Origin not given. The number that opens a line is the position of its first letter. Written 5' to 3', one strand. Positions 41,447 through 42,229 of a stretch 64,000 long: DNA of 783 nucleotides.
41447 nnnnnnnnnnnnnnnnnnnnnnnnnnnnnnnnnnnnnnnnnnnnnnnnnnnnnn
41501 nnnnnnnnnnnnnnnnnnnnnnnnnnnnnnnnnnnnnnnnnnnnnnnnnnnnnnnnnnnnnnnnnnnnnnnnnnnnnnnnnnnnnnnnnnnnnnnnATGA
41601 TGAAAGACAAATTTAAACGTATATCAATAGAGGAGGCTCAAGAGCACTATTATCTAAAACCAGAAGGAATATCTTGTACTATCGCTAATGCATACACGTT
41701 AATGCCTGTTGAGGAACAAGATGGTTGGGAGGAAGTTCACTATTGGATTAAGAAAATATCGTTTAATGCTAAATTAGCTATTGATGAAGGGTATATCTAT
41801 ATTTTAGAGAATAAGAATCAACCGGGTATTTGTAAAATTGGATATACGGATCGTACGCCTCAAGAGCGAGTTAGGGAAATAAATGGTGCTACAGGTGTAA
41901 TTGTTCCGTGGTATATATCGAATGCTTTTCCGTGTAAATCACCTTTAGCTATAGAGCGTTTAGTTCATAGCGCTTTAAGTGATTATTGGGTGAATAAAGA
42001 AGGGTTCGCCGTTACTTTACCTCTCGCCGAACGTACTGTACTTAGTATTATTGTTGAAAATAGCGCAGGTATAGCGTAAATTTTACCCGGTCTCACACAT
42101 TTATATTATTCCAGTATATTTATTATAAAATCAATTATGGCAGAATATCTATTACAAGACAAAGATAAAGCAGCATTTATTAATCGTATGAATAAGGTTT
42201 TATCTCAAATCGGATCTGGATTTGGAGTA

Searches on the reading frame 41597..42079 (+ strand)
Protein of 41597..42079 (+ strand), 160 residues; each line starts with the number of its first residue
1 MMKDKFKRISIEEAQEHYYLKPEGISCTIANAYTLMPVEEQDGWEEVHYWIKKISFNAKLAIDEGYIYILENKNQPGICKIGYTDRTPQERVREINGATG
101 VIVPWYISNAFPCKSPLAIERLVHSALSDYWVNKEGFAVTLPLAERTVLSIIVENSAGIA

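Call 15: search_protein_families(library=pfam, proteins=[window:41597-42079:+], max_evalue=0.01)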
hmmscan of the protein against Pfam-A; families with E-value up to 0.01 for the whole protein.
window:41597-42079:+ (160 aa): 2 families
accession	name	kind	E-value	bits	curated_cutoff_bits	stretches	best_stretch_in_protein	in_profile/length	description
PF10544.15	T5orf172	-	1.1e-14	55.1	20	1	65-141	1-90/101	T5orf172 domain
PF13455.12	MUG113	-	1.1e-07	32.8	22.3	1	79-146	1-68/73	Meiotically up-regulated gene 113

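Call 16: search_protein_families(library=phrogs, proteins=[window:41597-42079:+], max_evalue=0.001)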
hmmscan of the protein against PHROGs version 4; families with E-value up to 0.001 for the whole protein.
window:41597-42079:+ (160 aa): 8 families
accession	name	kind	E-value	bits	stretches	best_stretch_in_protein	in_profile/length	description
phrog_16524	-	unknown function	1.5e-14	55.1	1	62-135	22-95/215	-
phrog_8430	-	unknown function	9.5e-12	45.4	1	52-136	283-368/439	-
phrog_36333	-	unknown function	1.6e-09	38.6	1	64-135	3-74/199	-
phrog_33243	-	unknown function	6.3e-07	30.1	1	65-132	156-223/262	-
phrog_5032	-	unknown function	8.3e-06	26.6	1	55-138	69-148/178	-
phrog_18781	-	unknown function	1.7e-05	25.2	1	63-141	5-85/222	-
phrog_18411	-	DNA, RNA and nucleotide metabolism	0.00014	22.6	1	64-150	4-86/236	homing endonuclease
phrog_681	-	DNA, RNA and nucleotide metabolism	0.0008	19.1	1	63-135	438-512/576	endonuclease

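Call 76: find_homologous_proteins(query=window:41597-42079:+, max_evalue=0.00001)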
Query window:41597-42079:+ (160 aa): 72 proteins with E <= 0.00001 among 97 candidates.
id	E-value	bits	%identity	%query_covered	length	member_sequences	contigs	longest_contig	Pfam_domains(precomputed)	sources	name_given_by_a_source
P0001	2.5e-96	338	92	100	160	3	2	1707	PF10544.16,PF13455.13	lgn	-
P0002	8.6e-95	333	90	100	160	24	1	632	PF10544.16,PF13455.13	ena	-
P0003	2.3e-93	328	89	100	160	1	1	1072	PF10544.16,PF13455.13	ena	-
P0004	2.2e-92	325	88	100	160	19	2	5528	PF10544.16,PF13455.13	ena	-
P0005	3.9e-92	324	88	100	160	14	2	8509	PF10544.16,PF13455.13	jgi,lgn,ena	jgi:hypothetical protein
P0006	6.6e-91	320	86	100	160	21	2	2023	PF10544.16,PF13455.13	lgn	-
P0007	1.2e-86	306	82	100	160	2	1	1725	PF10544.16,PF13455.13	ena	-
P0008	3.8e-86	305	81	100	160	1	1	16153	PF10544.16,PF13455.13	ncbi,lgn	-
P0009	6.2e-86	304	85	98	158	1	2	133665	PF10544.16,PF13455.13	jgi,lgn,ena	jgi:hypothetical protein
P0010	2.4e-69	250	68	99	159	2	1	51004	PF10544.16,PF13455.13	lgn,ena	-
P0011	1.4e-67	244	66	99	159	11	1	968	PF10544.16,PF13455.13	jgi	-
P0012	1.6e-58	215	63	97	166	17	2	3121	PF10544.16,PF13455.13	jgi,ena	jgi:hypothetical protein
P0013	1.2e-56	209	61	95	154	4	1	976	PF10544.16,PF13455.13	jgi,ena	jgi:hypothetical protein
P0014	7.6e-56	206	62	96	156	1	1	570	PF10544.16,PF13455.13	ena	-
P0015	8.5e-56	206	59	97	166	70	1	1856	PF10544.16,PF13455.13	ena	-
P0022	1.8e-53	198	62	96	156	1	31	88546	PF10544.16,PF13455.13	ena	-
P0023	1.9e-53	198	57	97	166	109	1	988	PF10544.16,PF13455.13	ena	-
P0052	2.4e-46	175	53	96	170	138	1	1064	PF10544.16,PF13455.13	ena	-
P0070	2.6e-17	81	37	84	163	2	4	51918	PF10544.16,PF13455.13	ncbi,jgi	jgi:hypothetical protein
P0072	5.1e-17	80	40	76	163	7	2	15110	PF10544.16,PF13455.13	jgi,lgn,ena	jgi:hypothetical protein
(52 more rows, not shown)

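Call 79: find_encoding_contigs(protein=P0022, flank=3000, max_places=10)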
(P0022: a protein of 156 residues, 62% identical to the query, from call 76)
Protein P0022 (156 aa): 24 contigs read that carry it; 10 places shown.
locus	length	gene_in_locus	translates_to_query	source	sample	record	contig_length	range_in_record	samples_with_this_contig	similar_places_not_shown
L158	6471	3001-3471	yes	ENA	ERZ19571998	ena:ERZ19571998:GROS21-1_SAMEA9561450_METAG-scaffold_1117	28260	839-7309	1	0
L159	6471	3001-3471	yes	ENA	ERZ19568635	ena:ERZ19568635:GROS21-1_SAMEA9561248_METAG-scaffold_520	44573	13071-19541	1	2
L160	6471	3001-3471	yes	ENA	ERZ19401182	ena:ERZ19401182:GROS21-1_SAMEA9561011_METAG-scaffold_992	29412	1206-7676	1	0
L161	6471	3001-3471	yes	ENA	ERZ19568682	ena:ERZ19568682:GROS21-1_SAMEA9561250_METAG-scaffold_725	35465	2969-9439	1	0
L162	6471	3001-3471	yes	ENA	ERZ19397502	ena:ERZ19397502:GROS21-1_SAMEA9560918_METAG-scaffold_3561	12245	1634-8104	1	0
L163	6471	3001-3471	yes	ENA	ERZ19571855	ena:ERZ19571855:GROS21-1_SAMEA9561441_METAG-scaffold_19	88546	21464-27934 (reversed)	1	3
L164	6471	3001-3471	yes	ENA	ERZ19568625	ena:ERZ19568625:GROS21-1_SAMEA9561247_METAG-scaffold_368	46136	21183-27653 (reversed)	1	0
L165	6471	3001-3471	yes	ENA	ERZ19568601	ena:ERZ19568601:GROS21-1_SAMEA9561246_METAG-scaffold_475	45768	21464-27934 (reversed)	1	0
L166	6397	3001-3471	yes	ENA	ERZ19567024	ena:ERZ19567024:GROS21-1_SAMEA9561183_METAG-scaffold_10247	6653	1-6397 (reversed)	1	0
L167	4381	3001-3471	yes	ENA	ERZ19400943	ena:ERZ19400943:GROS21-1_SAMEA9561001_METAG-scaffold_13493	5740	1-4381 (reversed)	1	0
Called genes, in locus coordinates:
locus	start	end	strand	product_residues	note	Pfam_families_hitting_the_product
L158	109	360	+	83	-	-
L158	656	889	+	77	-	-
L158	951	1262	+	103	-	-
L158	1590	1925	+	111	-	-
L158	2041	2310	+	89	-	-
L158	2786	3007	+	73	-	-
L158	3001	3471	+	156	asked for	PF10544:T5orf172, PF13455:MUG113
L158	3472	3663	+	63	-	-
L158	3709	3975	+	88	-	-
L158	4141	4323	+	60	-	-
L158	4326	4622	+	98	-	-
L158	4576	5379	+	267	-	-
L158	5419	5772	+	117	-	-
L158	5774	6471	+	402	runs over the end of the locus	-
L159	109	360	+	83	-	-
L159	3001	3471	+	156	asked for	PF10544:T5orf172, PF13455:MUG113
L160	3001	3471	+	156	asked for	PF10544:T5orf172, PF13455:MUG113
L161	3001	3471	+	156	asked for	PF10544:T5orf172, PF13455:MUG113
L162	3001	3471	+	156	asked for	PF10544:T5orf172, PF13455:MUG113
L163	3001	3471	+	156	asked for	PF10544:T5orf172, PF13455:MUG113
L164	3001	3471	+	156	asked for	PF10544:T5orf172, PF13455:MUG113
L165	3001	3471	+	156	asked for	PF10544:T5orf172, PF13455:MUG113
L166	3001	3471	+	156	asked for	PF10544:T5orf172, PF13455:MUG113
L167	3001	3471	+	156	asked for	PF10544:T5orf172, PF13455:MUG113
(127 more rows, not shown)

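Call 80: find_encoding_contigs(protein=P0023, flank=1500, max_places=10)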
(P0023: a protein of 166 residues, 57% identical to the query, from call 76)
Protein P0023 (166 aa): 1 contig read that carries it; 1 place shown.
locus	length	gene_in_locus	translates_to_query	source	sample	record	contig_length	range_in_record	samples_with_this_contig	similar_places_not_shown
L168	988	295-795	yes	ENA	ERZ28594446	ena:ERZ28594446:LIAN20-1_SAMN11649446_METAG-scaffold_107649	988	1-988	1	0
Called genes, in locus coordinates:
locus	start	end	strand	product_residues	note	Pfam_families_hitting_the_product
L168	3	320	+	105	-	?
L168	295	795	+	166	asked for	PF10544:T5orf172, PF13455:MUG113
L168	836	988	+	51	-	?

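Call 81: find_encoding_contigs(protein=P0052, flank=1500, max_places=10)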
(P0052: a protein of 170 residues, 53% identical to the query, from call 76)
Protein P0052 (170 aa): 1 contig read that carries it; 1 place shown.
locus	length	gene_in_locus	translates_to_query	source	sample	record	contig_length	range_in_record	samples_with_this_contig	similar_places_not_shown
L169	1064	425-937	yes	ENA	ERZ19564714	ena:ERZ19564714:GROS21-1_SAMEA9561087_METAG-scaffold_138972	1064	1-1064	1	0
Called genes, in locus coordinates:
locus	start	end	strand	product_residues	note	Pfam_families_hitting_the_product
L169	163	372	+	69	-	-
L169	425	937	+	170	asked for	PF10544:T5orf172, PF13455:MUG113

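Call 82: find_encoding_contigs(protein=P0011, flank=1500, max_places=10)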
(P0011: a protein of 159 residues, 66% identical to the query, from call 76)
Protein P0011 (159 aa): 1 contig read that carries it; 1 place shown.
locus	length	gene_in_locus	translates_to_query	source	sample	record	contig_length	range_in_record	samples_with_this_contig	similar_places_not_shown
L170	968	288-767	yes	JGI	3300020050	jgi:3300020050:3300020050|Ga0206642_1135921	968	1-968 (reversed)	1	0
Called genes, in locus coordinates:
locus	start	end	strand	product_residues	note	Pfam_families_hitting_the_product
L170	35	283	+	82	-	-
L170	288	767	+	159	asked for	PF10544:T5orf172, PF13455:MUG113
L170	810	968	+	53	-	?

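Call 84: predict_structure(alignment_id=A4)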
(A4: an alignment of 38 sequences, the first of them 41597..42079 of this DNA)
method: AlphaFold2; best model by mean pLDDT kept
length: 160 residues; sequences in the alignment: 38
mean_pLDDT: 83.9   pTM: 0.62
mean pLDDT of the five models: 83.9, 82.8, 82.0, 81.0, 78.7
residues with pLDDT >= 90: 61; 70-90: 80; 50-70: 15; < 50: 4
segments of 3 or more residues with pLDDT < 50: 1-3
pLDDT, mean of each block of 10 residues (from residue 1): 68 83 72 85 84 70 89 87 92 81 81 93 91 85 94 87
secondary structure, 60 per line:
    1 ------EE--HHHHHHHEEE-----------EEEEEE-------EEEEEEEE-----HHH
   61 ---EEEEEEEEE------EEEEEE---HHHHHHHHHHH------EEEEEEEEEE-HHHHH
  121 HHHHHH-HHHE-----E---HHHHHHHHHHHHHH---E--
elements in order: H11-17 E18-20 E32-37 E45-52 E64-72 E79-84 H88-98 E105-114 H116-126 H141-154

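Call 86: fold_search(model_id=the predicted structure, library=pdb)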
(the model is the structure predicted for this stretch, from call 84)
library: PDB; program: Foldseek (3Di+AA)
matches with E <= 10: 174; with E <= 0.001: 0
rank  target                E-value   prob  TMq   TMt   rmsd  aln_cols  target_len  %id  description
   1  6sei_A                2.5e-01  0.94  0.44  0.27   6.6       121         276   14  Recognition and processing of branched DNA substrates by Slx1-Slx4 nuclease (released 2019-09-25)
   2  1zg2_MODEL_1_A        2.6e-01  0.51  0.27  0.41   9.3       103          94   18  Solution NMR structure of the UPF0213 protein BH0048 from Bacillus halodurans. Northeast Structural Genomics t (released 2005-06-21)
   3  4xlg_A                4.2e-01  0.72  0.36  0.24   5.7       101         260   19  C. glabrata Slx1 in complex with Slx4CCD. (released 2015-03-25)
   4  6sei_C                4.7e-01  0.87  0.44  0.28   6.9       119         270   15  Recognition and processing of branched DNA substrates by Slx1-Slx4 nuclease (released 2019-09-25)
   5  7cq2_A                5.0e-01  0.80  0.34  0.21   6.5        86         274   17  Crystal structure of Slx1-Slx4 (released 2021-06-16)
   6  4xm5                  5.0e-01  0.69  0.39  0.25   6.4       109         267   17  C. glabrata Slx1. (released 2015-03-25)
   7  6seh_A                7.1e-01  0.82  0.33  0.22   4.5        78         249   18  Recognition and processing of branched DNA substrates by Slx1-Slx4 nuclease (released 2019-09-25)
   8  7cq2_B                7.5e-01  0.75  0.34  0.19   7.3        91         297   20  Crystal structure of Slx1-Slx4 (released 2021-06-16)
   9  6seh_C                8.0e-01  0.69  0.33  0.22   6.9        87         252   18  Recognition and processing of branched DNA substrates by Slx1-Slx4 nuclease (released 2019-09-25)
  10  7cq4_A                1.1e+00  0.66  0.34  0.20   6.3        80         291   21  Crystal structure of Slx1-Slx4 in complex with 5'flap DNA (released 2021-06-16)
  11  7cq3_A                1.3e+00  0.80  0.35  0.19   3.7        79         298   20  Crystal structure of Slx1-Slx4 (released 2021-06-16)
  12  1vl2_C                1.6e+00  0.03  0.15  0.08  20.1       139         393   14  Crystal structure of Argininosuccinate synthase (TM1780) from Thermotoga maritima at 1.65 A resolution (released 2004-08-17)
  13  5a7o_B                1.7e+00  0.04  0.14  0.08  15.1       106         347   17  Crystal structure of human JMJD2A in complex with compound 42 (released 2016-01-13)
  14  9hny_FR               1.8e+00  0.04  0.19  0.16   9.9       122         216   14  Mitoribosomal small subunit in complex with Mettl15 and Mettl17 (released 2025-03-26)
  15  4ura_B                2.3e+00  0.03  0.14  0.08  15.8       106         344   15  Crystal structure of human JMJD2A in complex with compound 14a (released 2015-06-17)
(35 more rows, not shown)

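Call 88: find_encoding_contigs(protein=window:41597-42079:+, flank=1500, max_places=10)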
Protein window:41597-42079:+ (160 aa): 2 contigs read that carry it; 1 place shown.
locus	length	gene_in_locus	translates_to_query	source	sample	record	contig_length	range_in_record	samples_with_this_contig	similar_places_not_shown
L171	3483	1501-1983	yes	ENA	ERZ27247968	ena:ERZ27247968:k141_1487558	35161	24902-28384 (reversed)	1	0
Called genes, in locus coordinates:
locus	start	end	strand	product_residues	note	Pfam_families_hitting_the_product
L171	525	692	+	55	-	-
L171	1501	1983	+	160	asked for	PF10544:T5orf172, PF13455:MUG113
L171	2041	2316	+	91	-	-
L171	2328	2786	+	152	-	-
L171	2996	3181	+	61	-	-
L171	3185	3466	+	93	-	-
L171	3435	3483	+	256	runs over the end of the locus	PF04542:Sigma70_r2 (faint)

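Call 91: find_encoding_contigs(protein=P0070, flank=4000, max_places=4)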
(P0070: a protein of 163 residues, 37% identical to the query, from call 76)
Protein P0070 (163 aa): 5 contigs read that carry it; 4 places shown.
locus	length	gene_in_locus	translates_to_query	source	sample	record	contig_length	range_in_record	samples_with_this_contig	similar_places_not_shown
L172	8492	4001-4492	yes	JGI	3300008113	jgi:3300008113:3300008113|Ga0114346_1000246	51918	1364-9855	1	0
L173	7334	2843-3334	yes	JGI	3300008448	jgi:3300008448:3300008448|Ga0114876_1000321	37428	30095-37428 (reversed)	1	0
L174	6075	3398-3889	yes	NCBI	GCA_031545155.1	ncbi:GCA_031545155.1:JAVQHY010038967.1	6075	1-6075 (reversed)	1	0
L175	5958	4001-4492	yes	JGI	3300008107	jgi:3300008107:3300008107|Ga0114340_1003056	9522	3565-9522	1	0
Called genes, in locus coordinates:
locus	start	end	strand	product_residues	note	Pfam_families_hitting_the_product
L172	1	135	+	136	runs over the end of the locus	-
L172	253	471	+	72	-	-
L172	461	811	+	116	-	-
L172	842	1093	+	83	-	-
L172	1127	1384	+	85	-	-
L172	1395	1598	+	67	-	-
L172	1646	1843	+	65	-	-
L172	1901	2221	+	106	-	-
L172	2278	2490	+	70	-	-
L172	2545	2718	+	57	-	-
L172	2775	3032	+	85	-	-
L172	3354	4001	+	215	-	-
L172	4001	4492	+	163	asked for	PF10544:T5orf172, PF13455:MUG113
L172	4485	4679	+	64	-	-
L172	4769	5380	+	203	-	-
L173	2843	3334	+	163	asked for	PF10544:T5orf172, PF13455:MUG113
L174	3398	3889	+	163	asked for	PF10544:T5orf172, PF13455:MUG113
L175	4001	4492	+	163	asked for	PF10544:T5orf172, PF13455:MUG113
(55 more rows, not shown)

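Call 92: find_encoding_contigs(protein=P0072, flank=4000, max_places=4)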
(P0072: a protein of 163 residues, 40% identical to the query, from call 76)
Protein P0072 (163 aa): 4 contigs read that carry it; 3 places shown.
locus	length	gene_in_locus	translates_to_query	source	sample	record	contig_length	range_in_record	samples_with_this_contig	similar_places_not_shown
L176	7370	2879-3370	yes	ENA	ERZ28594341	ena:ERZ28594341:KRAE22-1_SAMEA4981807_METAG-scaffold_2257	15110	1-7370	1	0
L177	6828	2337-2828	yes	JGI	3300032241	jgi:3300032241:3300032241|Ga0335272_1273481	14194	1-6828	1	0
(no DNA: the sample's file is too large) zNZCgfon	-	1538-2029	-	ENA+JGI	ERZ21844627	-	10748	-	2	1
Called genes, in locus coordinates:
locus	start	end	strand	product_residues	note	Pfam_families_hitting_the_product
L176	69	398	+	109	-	-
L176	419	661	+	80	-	-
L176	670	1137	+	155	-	-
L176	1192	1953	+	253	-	PF13529:Peptidase_C39_2 (weak), PF00112:Peptidase_C1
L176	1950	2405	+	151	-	-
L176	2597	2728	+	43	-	-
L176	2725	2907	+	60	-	-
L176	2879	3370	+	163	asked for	PF10544:T5orf172, PF13455:MUG113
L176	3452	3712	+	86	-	-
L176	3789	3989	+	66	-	-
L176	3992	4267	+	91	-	-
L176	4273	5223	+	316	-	-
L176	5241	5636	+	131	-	-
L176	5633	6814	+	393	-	-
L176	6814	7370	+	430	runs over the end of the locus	-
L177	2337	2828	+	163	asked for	PF10544:T5orf172, PF13455:MUG113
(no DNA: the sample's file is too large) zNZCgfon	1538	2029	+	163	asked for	PF10544:T5orf172, PF13455:MUG113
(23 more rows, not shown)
